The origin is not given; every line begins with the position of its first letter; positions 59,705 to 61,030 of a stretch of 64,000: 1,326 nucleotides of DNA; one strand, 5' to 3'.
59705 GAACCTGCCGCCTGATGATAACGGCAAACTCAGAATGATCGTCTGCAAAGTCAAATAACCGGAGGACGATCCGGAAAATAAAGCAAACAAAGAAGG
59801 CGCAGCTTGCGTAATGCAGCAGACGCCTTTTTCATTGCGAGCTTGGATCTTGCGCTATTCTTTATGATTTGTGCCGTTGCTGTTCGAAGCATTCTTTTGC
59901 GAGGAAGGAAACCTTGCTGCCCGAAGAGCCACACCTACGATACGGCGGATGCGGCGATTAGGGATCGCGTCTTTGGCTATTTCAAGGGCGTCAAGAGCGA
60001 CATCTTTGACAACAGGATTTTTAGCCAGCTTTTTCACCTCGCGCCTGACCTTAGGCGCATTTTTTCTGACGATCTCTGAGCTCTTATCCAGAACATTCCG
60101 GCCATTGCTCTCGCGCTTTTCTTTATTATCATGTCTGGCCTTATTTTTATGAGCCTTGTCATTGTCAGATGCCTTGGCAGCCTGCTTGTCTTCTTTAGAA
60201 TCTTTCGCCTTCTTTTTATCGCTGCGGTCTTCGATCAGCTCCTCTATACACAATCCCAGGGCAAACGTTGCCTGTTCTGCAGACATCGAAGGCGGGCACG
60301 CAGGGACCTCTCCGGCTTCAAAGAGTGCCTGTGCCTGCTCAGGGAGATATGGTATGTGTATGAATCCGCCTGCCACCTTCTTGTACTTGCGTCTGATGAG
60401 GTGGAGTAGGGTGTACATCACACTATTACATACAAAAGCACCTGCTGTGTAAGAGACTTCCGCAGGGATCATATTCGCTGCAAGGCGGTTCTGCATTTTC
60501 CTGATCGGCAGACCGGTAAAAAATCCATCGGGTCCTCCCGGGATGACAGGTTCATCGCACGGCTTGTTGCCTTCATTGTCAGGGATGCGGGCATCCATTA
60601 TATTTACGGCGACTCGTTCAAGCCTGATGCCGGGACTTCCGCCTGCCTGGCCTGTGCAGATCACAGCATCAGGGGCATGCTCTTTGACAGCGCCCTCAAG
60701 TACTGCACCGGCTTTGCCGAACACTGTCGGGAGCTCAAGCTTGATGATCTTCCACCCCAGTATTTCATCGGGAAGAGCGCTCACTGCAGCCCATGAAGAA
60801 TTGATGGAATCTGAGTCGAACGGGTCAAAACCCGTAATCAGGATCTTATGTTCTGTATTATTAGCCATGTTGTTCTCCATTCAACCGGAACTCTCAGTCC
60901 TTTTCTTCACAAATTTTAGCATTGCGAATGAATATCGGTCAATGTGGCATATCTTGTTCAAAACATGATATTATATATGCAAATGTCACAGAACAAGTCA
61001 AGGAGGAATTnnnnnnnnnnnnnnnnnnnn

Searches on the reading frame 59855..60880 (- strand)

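Call 36: search_protein_families(library=pfam, proteins=[window:59855-60880:-], max_evalue=0.00001)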
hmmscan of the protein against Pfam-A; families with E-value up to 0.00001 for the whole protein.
window:59855-60880:- (341 aa): 1 family
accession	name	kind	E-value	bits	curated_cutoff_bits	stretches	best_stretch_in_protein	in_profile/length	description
PF01470.22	Peptidase_C15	-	1.5e-65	221.5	22.7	1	12-216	2-202/204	Pyroglutamyl peptidase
